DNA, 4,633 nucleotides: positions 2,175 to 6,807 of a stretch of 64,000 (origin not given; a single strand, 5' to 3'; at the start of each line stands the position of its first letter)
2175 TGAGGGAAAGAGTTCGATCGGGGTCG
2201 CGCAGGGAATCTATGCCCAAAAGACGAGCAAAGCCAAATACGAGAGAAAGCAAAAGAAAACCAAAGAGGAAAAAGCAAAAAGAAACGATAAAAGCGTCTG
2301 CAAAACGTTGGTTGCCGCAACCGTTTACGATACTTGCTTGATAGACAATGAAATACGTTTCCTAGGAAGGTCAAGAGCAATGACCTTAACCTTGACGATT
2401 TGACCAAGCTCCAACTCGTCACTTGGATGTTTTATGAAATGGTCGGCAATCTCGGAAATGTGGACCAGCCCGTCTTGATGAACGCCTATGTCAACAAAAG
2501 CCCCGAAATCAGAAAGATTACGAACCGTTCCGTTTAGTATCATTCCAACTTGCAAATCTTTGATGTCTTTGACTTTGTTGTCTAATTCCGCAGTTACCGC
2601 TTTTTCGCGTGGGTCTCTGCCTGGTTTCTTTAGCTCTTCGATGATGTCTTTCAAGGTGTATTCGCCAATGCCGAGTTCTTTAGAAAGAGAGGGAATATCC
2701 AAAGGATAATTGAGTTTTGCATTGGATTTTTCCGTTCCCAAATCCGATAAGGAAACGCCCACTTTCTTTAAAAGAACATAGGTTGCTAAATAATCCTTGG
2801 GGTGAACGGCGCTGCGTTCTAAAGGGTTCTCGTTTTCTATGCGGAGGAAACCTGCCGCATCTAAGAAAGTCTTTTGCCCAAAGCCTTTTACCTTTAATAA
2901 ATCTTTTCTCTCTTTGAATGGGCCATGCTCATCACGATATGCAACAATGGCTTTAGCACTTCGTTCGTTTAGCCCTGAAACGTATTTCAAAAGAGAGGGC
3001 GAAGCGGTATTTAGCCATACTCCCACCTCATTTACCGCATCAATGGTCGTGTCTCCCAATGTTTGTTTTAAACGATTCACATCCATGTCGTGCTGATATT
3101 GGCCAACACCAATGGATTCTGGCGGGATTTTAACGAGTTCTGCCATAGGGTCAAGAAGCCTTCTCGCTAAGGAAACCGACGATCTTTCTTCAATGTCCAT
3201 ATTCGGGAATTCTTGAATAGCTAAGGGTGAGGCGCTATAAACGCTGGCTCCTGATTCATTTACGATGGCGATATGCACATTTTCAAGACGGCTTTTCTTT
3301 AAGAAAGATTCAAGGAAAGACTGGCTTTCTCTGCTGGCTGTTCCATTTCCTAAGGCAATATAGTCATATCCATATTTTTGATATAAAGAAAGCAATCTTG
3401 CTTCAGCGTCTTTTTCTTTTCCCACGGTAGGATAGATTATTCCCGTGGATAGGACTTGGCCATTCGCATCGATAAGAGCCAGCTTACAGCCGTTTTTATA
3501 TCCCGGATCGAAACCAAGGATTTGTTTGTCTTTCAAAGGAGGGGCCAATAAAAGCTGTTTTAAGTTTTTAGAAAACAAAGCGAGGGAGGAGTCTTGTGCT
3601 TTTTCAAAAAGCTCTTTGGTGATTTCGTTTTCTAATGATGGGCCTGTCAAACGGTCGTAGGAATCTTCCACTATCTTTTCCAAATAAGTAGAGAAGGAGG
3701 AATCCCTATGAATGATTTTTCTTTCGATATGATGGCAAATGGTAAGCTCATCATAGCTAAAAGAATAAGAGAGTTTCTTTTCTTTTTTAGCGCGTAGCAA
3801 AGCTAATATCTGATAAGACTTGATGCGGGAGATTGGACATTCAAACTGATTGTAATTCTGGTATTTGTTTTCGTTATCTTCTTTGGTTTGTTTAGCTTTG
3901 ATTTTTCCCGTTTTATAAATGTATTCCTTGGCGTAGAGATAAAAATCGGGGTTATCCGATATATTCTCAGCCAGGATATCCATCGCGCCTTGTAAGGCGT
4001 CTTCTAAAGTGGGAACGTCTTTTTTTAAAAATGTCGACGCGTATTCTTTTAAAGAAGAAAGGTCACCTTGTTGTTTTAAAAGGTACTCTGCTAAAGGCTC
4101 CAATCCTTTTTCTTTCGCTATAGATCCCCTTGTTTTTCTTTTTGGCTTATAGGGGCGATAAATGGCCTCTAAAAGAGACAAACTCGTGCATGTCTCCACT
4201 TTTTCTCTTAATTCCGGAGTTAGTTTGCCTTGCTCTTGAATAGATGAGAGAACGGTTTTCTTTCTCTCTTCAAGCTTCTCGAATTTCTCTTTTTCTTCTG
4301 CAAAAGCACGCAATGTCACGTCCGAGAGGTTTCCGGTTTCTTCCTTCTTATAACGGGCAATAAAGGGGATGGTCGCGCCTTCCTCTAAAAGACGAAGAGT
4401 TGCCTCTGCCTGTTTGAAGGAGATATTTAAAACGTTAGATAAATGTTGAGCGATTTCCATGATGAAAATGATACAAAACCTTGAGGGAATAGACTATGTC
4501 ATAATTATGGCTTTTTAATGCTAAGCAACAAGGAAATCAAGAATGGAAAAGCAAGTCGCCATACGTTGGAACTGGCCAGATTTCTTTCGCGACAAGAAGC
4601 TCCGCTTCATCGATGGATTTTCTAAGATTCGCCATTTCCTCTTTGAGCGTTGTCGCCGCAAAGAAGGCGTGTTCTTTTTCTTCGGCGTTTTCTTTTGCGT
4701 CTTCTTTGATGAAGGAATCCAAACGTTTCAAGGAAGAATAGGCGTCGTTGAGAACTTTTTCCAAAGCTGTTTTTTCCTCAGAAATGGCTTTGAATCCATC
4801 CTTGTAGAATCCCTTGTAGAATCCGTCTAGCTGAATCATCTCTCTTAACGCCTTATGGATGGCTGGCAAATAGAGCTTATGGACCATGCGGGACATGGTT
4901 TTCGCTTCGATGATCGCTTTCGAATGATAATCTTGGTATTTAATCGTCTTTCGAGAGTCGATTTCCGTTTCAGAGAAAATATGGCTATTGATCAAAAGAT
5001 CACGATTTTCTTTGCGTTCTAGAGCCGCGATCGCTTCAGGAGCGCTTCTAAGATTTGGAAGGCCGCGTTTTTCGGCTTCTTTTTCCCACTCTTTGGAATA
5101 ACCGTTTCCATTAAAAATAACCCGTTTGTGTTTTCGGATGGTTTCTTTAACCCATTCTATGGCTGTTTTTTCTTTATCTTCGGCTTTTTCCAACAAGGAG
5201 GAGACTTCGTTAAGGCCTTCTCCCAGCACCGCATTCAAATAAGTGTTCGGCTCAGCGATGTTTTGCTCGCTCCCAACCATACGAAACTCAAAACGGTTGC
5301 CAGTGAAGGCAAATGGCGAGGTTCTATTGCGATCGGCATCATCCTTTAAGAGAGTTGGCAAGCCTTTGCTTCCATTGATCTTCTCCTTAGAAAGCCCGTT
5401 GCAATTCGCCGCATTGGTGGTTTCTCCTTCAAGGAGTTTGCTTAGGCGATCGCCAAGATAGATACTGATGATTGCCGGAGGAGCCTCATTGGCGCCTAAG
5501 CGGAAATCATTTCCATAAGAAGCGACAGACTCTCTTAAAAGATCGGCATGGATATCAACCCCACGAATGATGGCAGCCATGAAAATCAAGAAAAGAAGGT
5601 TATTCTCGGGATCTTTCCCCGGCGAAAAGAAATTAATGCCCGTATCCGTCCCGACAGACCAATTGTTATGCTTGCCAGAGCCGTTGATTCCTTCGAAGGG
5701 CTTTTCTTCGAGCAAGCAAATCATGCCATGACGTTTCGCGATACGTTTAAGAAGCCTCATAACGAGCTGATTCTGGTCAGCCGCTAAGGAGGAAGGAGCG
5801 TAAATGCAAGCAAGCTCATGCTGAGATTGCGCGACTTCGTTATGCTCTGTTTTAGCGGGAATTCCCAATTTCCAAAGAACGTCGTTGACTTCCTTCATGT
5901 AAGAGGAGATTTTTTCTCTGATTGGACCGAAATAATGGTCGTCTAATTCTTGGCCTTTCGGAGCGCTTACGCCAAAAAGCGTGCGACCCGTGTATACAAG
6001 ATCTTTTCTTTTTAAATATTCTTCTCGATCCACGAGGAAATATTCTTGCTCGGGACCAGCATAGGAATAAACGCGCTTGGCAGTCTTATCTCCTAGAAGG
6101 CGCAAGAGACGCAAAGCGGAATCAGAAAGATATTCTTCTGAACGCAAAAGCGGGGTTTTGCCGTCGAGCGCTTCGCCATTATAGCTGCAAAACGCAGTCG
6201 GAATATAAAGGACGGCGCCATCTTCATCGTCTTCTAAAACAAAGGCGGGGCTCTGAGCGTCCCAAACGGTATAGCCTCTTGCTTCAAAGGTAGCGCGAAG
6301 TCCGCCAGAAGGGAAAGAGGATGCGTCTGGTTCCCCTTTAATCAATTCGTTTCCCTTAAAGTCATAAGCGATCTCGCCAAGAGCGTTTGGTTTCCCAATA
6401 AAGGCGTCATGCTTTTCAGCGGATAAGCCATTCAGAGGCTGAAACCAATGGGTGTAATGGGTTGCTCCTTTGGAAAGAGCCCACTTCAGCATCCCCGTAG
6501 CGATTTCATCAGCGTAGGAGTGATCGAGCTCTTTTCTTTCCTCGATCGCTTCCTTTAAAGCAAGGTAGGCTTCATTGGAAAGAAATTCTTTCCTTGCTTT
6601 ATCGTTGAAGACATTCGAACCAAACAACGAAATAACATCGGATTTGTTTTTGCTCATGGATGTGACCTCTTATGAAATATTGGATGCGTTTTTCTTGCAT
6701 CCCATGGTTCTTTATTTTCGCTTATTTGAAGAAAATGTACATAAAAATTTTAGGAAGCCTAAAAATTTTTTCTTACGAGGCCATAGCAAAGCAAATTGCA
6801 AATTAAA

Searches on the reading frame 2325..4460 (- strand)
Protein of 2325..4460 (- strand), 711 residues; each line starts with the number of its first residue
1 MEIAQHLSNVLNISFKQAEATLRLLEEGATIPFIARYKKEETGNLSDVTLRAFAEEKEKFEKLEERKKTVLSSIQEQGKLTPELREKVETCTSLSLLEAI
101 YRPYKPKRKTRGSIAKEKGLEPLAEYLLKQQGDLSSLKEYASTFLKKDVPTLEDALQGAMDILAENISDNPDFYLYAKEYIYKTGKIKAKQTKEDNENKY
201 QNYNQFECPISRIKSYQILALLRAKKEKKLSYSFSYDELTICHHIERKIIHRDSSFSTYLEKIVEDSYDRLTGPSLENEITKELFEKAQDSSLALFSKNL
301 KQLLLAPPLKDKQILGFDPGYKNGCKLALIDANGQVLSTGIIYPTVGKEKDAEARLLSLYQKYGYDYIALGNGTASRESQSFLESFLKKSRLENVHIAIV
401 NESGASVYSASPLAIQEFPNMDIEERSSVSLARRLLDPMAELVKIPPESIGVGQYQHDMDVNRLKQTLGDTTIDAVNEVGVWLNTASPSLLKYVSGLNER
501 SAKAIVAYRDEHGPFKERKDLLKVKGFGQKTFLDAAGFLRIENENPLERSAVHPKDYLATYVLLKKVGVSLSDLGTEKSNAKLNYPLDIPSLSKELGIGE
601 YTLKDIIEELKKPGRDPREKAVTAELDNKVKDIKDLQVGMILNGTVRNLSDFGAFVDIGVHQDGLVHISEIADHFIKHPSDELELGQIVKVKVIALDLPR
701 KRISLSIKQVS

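Call 15: search_protein_families(library=pfam, proteins=[window:2325-4460:-], max_evalue=0.01)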
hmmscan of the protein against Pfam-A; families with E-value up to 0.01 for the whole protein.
window:2325-4460:- (711 aa): 11 families
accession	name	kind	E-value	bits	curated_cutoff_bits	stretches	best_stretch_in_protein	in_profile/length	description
PF16921.10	Tex_YqgF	-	5.3e-44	150.1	27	1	312-435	1-125/126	Tex protein YqgF-like domain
PF12836.13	HHH_3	-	1.2e-26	93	27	1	476-540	1-65/65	Helix-hairpin-helix motif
PF09371.15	Tex_N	-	9.8e-25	86.5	32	1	1-75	1-75/75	Tex-like protein N-terminal domain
PF00575.29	S1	-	2.4e-19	69.9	22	1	636-708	2-74/74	S1 RNA binding domain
PF22706.1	Tex_central_region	-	1.3e-18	68.1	27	1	138-296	7-178/178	Tex central region-like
PF17674.7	HHH_9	-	1.2e-16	61.8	23.1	1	545-618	1-70/70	HHH domain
PF14635.12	HHH_7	-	1.1e-09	39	27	1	452-542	8-104/104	Helix-hairpin-helix motif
PF23459.1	S1_RRP5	-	2.9e-07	31.4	27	1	636-706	1-71/72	RRP5 S1 domain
PF14639.11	YqgF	-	3.7e-06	27.2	35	1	381-443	85-147/150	Holliday-junction resolvase-like of SPT6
PF14520.12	HHH_5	-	0.0032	18.3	27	0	591-612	36-57/57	Helix-hairpin-helix domain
PF14579.12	HHH_6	-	0.0032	18.1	25.6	0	491-523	27-59/90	Helix-hairpin-helix motif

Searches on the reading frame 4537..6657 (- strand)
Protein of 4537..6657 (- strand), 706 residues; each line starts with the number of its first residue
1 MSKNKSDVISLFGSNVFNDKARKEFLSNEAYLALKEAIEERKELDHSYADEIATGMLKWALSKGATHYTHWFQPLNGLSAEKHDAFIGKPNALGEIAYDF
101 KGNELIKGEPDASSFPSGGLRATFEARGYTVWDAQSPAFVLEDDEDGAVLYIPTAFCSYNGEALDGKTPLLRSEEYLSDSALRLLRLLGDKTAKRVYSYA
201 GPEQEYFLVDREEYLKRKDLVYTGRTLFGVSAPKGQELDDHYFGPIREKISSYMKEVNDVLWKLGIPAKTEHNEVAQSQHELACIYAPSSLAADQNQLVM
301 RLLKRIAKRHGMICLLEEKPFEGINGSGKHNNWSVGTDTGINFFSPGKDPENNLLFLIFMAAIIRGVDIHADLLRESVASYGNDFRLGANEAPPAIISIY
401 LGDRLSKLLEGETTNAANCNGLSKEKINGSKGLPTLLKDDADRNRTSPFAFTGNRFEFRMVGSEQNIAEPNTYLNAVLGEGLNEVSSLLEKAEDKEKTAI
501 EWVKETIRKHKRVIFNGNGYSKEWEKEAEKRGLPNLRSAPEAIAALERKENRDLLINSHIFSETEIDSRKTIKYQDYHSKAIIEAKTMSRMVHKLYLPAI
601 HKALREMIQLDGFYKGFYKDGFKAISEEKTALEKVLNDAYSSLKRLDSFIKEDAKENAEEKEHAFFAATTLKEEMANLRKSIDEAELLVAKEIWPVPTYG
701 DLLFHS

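Call 15: search_protein_families(library=pfam, proteins=[window:4537-6657:-], max_evalue=0.01)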
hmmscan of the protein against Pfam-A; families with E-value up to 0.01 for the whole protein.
window:4537-6657:- (706 aa): 3 families
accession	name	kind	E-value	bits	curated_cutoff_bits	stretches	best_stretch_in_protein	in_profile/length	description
PF12437.13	GSIII_N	-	5.9e-70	234.5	25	1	10-173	3-160/160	Glutamine synthetase type III N terminal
PF18318.6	Gln-synt_C-ter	-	2.3e-35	121.3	22.7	1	500-608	3-111/118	Glutamine synthetase C-terminal domain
PF00120.29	Gln-synt_C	-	6.8e-23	81.7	24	1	196-381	20-202/344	Glutamine synthetase, catalytic domain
